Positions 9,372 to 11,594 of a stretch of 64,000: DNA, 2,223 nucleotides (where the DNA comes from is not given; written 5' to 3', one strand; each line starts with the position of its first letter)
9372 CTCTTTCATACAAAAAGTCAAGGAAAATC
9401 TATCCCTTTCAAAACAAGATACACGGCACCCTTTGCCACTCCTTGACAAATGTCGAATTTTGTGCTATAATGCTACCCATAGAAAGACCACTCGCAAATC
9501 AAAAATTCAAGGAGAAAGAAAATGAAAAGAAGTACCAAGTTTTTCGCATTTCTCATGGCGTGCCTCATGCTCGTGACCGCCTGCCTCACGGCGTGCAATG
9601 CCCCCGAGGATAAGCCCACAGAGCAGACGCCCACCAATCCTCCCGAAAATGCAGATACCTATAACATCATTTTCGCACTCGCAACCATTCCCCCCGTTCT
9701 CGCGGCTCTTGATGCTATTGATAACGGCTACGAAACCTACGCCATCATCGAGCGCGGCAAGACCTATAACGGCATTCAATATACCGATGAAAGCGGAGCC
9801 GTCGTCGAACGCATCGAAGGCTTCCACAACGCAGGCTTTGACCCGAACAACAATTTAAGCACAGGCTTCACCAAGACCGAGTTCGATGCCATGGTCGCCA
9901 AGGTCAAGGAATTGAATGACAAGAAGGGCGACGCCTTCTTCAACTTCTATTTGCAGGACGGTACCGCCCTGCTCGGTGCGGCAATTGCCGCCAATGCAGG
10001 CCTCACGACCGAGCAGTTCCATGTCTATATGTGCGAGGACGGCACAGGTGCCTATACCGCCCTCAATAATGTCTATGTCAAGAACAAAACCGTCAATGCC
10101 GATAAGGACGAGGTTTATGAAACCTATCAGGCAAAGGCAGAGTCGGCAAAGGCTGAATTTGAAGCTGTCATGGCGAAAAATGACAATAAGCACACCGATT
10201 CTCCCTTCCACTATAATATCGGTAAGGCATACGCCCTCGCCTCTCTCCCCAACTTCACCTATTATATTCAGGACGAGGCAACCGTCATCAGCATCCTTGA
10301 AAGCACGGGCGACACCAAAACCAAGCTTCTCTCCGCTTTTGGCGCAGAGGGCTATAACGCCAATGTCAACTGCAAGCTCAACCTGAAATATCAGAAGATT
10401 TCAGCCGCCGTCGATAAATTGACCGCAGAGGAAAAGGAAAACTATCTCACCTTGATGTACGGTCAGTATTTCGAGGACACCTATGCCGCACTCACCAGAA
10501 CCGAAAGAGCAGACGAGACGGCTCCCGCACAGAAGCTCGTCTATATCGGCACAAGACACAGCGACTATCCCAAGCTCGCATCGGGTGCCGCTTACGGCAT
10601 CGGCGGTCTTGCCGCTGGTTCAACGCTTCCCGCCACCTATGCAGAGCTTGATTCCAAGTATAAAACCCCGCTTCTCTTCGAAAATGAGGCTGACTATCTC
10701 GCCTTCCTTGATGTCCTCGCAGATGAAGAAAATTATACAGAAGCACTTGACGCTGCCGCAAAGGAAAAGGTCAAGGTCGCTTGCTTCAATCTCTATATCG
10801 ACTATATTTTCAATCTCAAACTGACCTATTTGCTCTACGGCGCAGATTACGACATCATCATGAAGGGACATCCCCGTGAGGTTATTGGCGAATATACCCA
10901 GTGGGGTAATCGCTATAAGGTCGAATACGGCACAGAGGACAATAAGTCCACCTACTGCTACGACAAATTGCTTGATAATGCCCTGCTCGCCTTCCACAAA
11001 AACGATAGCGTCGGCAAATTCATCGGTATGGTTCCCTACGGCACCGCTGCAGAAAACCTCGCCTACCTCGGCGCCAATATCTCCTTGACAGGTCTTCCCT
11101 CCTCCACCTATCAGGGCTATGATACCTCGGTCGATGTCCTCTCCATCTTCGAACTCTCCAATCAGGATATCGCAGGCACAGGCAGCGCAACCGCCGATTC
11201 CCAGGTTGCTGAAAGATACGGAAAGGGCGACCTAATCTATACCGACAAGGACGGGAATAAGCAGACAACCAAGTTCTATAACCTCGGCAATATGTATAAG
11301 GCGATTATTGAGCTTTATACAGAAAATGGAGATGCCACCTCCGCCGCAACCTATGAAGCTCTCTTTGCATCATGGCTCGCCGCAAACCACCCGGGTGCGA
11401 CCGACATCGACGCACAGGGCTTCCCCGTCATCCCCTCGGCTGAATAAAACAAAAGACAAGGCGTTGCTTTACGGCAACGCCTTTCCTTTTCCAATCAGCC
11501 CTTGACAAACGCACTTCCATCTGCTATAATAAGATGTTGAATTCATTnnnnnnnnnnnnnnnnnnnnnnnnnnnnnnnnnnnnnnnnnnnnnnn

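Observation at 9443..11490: Exported lipoprotein with a complete GT80 (PmST1-type) sialyltransferase motif set in a Gram-positive genome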

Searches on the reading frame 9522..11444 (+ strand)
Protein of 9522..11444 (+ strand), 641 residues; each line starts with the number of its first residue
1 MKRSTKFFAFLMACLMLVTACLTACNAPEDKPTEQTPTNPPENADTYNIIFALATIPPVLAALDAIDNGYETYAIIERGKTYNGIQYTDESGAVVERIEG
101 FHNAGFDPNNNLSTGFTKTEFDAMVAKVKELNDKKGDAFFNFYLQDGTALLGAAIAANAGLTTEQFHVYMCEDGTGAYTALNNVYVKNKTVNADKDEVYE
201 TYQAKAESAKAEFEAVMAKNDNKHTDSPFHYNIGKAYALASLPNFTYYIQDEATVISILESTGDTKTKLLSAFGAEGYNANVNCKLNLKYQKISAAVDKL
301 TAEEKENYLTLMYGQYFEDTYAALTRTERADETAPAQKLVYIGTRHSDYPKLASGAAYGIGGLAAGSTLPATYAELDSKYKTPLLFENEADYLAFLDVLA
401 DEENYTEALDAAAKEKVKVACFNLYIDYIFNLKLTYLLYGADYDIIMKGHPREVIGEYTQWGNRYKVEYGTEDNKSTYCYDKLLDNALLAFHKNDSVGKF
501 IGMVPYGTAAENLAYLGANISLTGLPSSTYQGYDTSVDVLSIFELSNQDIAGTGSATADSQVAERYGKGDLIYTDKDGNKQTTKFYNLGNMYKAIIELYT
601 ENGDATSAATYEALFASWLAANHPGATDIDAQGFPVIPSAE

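Call 3: search_protein_families(library=pfam, proteins=[window:9522-11444:+], max_evalue=10)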
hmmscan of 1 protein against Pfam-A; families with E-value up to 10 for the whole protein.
window:9522-11444:+ (641 aa): 2 families
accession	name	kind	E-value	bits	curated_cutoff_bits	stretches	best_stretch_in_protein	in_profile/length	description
PF14216.11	DUF4326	-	0.077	14.1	25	1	452-487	12-47/82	Domain of unknown function (DUF4326)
PF11521.13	TFIIE-A_C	-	0.15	12.9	22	1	290-321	51-84/85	C-terminal general transcription factor TFIIE alpha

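Call 4: search_protein_families(library=ncbifam, proteins=[window:9522-11444:+], max_evalue=10)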
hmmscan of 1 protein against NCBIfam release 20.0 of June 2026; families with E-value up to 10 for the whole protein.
window:9522-11444:+ (641 aa): 2 families
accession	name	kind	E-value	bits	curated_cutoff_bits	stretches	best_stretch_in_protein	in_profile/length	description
NF033628.1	snapalysin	exception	0.027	14.3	300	1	189-255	29-95/207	snapalysin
NF011433.1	PRK14864.1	equivalog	1.3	9.3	100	1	181-226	43-88/98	biofilm peroxide resistance protein BsmA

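Call 5: search_solved_structures(query=window:9522-11444:+, max_evalue=10, show_alignments=3)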
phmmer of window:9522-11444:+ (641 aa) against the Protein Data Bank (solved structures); distinct sequences matched with E-value up to 10: 0.

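Call 6: find_homologous_proteins(query=window:9522-11444:+, max_evalue=0.001)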
Query window:9522-11444:+ (641 aa): 262 proteins with E <= 0.001 among 8000 candidates; the best 120 are listed.
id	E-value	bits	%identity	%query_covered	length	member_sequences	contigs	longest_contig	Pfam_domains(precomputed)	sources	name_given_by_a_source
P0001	0.0e+0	1438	100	100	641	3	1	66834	-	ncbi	-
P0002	1.2e-255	868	65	99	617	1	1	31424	-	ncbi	-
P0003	1.4e-252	858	67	92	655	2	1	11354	-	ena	-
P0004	2.3e-252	857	68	92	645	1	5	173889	-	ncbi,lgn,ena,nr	ncbi:MAG: hypothetical protein IJV83_00135 [Clostridia bacterium]|nr:hypothetical protein [Clostridi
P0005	5.7e-252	856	63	99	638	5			-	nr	nr:hypothetical protein [Clostridia bacterium]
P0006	8.7e-252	855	66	96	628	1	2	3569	-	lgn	-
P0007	1.4e-250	851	63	97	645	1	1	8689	-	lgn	-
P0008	3.6e-250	850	63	99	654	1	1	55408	-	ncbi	-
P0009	5.8e-248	843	62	99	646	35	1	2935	-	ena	-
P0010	1.5e-247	841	62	99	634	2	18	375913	-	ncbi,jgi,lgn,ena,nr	ncbi:MAG: hypothetical protein E7352_07190 [Clostridiales bacterium]|nr:hypothetical protein [Clostr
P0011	1.6e-246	838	63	99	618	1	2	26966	-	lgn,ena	-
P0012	1.8e-246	838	62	99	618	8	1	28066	-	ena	-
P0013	1.4e-245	835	61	99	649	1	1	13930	-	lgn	-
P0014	1.9e-245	834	62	99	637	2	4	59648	-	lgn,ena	-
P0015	1.1e-242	825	62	98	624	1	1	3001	-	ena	-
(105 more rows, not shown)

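Call 8: search_solved_structures(query=A1, max_evalue=10, show_alignments=3)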
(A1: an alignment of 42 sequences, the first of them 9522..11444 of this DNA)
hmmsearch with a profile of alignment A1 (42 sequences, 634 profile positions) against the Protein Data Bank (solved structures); distinct sequences matched with E-value up to 10: 1.
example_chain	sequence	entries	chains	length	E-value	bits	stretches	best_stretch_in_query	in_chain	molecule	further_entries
5cwq_A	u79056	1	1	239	6.1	8.6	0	7-71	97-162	Designed helical repeat protein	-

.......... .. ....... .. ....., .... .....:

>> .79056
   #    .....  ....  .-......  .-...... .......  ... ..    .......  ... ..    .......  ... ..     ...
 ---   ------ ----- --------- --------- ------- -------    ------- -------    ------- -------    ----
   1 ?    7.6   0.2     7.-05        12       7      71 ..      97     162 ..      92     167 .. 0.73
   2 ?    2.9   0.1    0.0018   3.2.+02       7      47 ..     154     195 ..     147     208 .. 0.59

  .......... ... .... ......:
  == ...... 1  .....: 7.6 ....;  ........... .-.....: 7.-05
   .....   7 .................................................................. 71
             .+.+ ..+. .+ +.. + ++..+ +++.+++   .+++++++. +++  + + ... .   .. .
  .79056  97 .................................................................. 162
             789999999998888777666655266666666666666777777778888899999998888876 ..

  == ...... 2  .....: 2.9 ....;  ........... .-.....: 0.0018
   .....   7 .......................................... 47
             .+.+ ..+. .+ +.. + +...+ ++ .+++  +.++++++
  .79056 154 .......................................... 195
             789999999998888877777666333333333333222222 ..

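Call 15: find_encoding_contigs(protein=P0010, flank=8000, max_places=3)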
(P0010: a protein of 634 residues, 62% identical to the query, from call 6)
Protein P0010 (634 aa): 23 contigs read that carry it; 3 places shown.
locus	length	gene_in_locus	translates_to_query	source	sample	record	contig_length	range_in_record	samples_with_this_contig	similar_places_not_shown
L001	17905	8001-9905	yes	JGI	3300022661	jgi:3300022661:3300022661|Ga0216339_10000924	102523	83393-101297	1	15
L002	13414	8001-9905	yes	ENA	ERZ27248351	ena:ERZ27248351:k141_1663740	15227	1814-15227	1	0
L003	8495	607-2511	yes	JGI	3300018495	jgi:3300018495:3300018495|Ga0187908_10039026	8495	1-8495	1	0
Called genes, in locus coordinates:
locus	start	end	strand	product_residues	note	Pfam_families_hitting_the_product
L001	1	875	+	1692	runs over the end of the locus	PF02368:Big_2, PF26918:Ig_Eae (weak)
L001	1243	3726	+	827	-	PF02837:Glyco_hydro_2_N (weak), PF22666:Glyco_hydro_2_N2, PF00703:Glyco_hydro_2 (weak), PF02836:Glyco_hydro_2_C, PF17753:Ig_mannosidase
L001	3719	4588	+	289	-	PF00702:Hydrolase, PF13419:HAD_2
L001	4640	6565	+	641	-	PF05592:Bac_rhamnosid (weak), PF17389:Bac_rhamnosid6H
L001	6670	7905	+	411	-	PF01546:Peptidase_M20, PF07687:M20_dimer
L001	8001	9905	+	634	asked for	-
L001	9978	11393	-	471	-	PF00999:Na_H_Exchanger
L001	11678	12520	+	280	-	PF10418:DHODB_Fe-S_bind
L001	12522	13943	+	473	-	PF14691:Fer4_20, PF02826:2-Hacid_dh_C (faint), PF01262:AlaDh_PNT_C (faint), PF01266:DAO (weak), PF07992:Pyr_redox_2, PF13450:NAD_binding_8, PF13738:Pyr_redox_3 (weak), PF00070:Pyr_redox (weak)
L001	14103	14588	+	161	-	-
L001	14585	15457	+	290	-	-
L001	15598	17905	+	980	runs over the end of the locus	PF09586:YfhO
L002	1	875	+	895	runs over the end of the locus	?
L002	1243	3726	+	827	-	PF02837:Glyco_hydro_2_N (weak), PF22666:Glyco_hydro_2_N2, PF00703:Glyco_hydro_2 (weak), PF02836:Glyco_hydro_2_C, PF17753:Ig_mannosidase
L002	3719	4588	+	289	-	PF00702:Hydrolase, PF13419:HAD_2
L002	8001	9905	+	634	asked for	-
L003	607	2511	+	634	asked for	-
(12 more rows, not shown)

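Call 16: find_encoding_contigs(protein=P0004, flank=8000, max_places=2)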
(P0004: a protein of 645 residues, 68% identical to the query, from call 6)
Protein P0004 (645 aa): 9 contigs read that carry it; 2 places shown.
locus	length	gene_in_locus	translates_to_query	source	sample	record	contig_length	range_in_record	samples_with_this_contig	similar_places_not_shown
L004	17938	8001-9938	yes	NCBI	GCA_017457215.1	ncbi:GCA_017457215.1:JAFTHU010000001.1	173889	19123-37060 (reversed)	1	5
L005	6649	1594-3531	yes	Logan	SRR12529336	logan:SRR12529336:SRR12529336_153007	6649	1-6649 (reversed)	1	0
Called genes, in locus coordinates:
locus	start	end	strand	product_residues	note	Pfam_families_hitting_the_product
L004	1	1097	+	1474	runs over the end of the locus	PF02368:Big_2, PF22352:K319L-like_PKD (faint)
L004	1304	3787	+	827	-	PF02837:Glyco_hydro_2_N, PF22666:Glyco_hydro_2_N2, PF00703:Glyco_hydro_2 (weak), PF02836:Glyco_hydro_2_C, PF17753:Ig_mannosidase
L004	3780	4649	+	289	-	PF00702:Hydrolase, PF13419:HAD_2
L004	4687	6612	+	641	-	PF05592:Bac_rhamnosid (weak), PF17389:Bac_rhamnosid6H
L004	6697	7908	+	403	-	PF01546:Peptidase_M20, PF07687:M20_dimer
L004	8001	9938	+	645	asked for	-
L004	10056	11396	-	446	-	PF00999:Na_H_Exchanger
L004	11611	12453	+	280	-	PF10418:DHODB_Fe-S_bind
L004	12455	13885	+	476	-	PF14691:Fer4_20, PF01262:AlaDh_PNT_C (faint), PF07992:Pyr_redox_2, PF13241:NAD_binding_7 (faint), PF13450:NAD_binding_8 (weak), PF13738:Pyr_redox_3 (weak), PF00070:Pyr_redox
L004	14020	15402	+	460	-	-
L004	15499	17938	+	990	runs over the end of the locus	PF09586:YfhO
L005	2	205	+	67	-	?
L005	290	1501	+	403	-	PF01546:Peptidase_M20, PF07687:M20_dimer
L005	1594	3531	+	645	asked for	-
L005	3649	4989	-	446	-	PF00999:Na_H_Exchanger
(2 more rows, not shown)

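Call 17: predict_structure(alignment_id=A1)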
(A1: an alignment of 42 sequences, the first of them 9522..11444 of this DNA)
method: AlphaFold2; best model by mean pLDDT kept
length: 641 residues; sequences in the alignment: 42
mean_pLDDT: 88.6   pTM: 0.83
mean pLDDT of the five models: 88.6, 86.8, 86.3, 86.2, 85.0
residues with pLDDT >= 90: 399; 70-90: 192; 50-70: 37; < 50: 13
segments of 3 or more residues with pLDDT < 50: 23-32
pLDDT, mean of each block of 10 residues (from residue 1): 67 71 44 71 92 85 92 90 89 89 90 87 97 91 95 98 97 86 95 96 97 98 95 95 96 90 93 93 93 86 89 86 90 93 75 88 94 96 96 98 95 96 95 96 88 73 89 92 93 94 74 75 82 73 92 84 76 86 94 96 93 96 95 88 40
secondary structure, 60 per line:
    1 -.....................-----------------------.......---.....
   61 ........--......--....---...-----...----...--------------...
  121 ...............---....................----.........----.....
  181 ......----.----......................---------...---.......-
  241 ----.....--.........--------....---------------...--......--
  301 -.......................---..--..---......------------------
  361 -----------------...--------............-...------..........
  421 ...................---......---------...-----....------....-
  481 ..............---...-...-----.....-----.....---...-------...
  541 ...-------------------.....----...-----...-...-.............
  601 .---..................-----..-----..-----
elements in order: H2-22 E46-52 H56-68 E71-76 H79-82 E86-88 E94-96 E101-103 H118-135 E139-145 H146-158 E166-171 H176-186 H197-217 H233-239 E245-249 H252-260 H269-272 E288-290 H293-298 H302-324 E337-342 H389-400 H411-439 E443-448 E466-469 E476-479 H481-494 E502-504 H510-514 E520-524 E538-543 H563-567 E572-574 E580-582 E584-586 H588-601 H605-622

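Call 20: fold_search(model_id=the predicted structure, library=pdb)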
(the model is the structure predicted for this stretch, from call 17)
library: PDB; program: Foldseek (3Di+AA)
matches with E <= 10: 959; with E <= 0.001: 5
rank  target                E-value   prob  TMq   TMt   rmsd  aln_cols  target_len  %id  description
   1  2z4t_A                1.8e-09  1.00  0.40  0.51  10.6       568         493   12  Crystal Structure of Vibrionaceae Photobacterium sp. JT-ISH-224 2,6-sialyltransferase in a Ternary Complex with Donor  (released 2008-04-08)
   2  2zwi_B                1.9e-09  1.00  0.40  0.64  10.8       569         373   10  Crystal structure of alpha/beta-Galactoside alpha-2,3-Sialyltransferase from a Luminous Marine Bacterium, <I>Photobact (released 2009-06-09)
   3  4v2u                  2.4e-09  1.00  0.40  0.62  10.8       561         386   14  Apo-structure of alpha2,3-sialyltransferase from Pasteurella dagmatis (released 2015-04-08)
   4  4v38                  3.5e-09  1.00  0.40  0.62  10.5       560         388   13  Apo-structure of alpha2,3-sialyltransferase variant 1 from Pasteurella dagmatis (released 2015-04-08)
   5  2zwi_A                2.5e-08  1.00  0.41  0.66  10.6       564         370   11  Crystal structure of alpha/beta-Galactoside alpha-2,3-Sialyltransferase from a Luminous Marine Bacterium, <I>Photobact (released 2009-06-09)
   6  4neq                  1.3e-03  1.00  0.31  0.49  13.8       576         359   10  The structure of UDP-GlcNAc 2-epimerase from Methanocaldococcus jannaschii (released 2014-04-23)
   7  5esr                  3.5e-03  0.84  0.15  0.25  16.3       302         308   12  Crystal structure of haloalkane dehalogenase (DccA) from Caulobacter crescentus (released 2016-06-01)
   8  3hju_A                8.0e-03  0.63  0.14  0.25  15.5       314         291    9  Crystal structure of human monoglyceride lipase (released 2009-12-08)
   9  6cl4                  2.6e-02  0.54  0.15  0.27  12.2       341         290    9  LipC12 - Lipase from metagenomics (released 2019-03-13)
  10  3w9u                  2.8e-02  0.54  0.16  0.29  13.4       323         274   10  Crystal structure of Lipk107 (released 2013-12-04)
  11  8w2d_B                3.4e-02  0.33  0.13  0.22  17.9       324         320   11  holo-PCP-Thioesterase di-domain structure from the sulfazecin biosynthetic nonribosomal peptide synthetase, SulM (released 2024-08-07)
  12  5d01_B                3.6e-02  0.60  0.23  0.36  18.0       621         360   10  Crystal structure of BshA from B. subtilis complexed with N-acetylglucosaminyl-malate (released 2016-09-07)
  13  2r11_C                3.6e-02  0.51  0.14  0.25  15.1       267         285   10  Crystal structure of putative hydrolase (2632844) from Bacillus subtilis at 1.96 A resolution (released 2007-09-04)
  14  3fsg_A                3.8e-02  0.44  0.15  0.28  16.2       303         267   11  Crystal structure of alpha/beta superfamily hydrolase from Oenococcus oeni PSU-1 (released 2009-01-27)
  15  7l50_C                3.8e-02  0.38  0.14  0.25  14.5       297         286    9  Crystal structure of human monoacylglycerol lipase in complex with compound 4f (released 2021-08-11)
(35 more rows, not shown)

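Call 35: search_protein_representatives(alignment_id=A1)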
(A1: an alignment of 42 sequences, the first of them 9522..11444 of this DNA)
Query: 42 sequences, 634 profile positions. Proteins with E-value up to 0.001 (for the whole library): 124; up to 1e-10: 84; up to 1e-30: 56. The best 124 are listed.
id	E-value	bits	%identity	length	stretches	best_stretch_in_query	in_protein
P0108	6.6e-298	1006.2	-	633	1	1-633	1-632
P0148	2.2e-229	779.8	-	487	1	149-632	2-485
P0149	3.8e-213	726.2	-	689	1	1-632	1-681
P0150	1.6e-198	677.9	-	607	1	43-629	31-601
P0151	1.4e-197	674.7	-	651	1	5-633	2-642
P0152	3.7e-176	604.0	-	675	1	48-633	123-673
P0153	1.5e-171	588.8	-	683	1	46-632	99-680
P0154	3.8e-170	584.1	-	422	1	1-432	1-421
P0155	1.3e-166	572.5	-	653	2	195-631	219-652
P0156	4.4e-166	570.7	-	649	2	193-631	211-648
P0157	3.9e-164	564.3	-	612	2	196-596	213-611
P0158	2.1e-153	528.8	-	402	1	1-362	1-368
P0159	3.0e-150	518.4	-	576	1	52-617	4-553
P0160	9.5e-150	516.8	-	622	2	194-632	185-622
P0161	5.6e-142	491.1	-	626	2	201-631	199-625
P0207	3.2e-25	105.4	-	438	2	116-343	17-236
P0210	4.1e-21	91.8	-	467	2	49-258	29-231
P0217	4.3e-16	75.2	-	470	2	47-254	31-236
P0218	6.4e-16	74.6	-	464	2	49-307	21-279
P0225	3.9e-13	65.4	-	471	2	51-263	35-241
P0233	5.0e-09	51.9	-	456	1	48-253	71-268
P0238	1.9e-07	46.6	-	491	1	36-255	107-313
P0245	2.8e-06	42.8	-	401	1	49-297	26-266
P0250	1.2e-05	40.7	-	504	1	43-283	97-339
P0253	3.4e-05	39.2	-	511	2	36-281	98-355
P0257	6.2e-05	38.3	-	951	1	44-253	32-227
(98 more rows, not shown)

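Call 59: find_encoding_contigs(protein=P0245, flank=8000, max_places=2)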
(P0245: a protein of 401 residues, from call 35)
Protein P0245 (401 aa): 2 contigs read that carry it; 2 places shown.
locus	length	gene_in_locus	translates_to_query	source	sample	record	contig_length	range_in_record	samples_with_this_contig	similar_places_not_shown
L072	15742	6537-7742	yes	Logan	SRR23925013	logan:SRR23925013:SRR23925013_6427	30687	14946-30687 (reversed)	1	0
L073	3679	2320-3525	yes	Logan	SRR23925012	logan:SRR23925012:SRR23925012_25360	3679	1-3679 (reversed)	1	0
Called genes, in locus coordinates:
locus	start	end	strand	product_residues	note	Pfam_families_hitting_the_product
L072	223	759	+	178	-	-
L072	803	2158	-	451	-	PF00999:Na_H_Exchanger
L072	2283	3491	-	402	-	PF27675:YCF81_N, PF01850:PIN (weak)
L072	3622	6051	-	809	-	PF00133:tRNA-synt_1, PF09334:tRNA-synt_1g, PF13603:tRNA-synt_1_2, PF00133:tRNA-synt_1, PF09334:tRNA-synt_1g (weak), PF08264:Anticodon_1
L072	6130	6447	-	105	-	PF01035:DNA_binding_1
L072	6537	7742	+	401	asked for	-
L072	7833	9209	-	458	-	PF00206:Lyase_1, PF14698:ASL_C2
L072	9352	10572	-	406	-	PF00764:Arginosuc_synth, PF20979:Arginosuc_syn_C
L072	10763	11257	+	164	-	-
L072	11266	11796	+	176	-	-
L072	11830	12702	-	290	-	PF08239:SH3_3, PF00877:NLPC_P60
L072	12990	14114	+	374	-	PF01041:DegT_DnrJ_EryC1, PF00155:Aminotran_1_2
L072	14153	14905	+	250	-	PF02397:Bac_transf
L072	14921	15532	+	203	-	PF17836:PglD_N, PF25084:LbH_EIF2B (faint), PF25087:GMPPB_C (weak), PF00132:Hexapep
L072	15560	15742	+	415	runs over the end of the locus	PF13439:Glyco_transf_4, PF00534:Glycos_transf_1, PF13692:Glyco_trans_1_4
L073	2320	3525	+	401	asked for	-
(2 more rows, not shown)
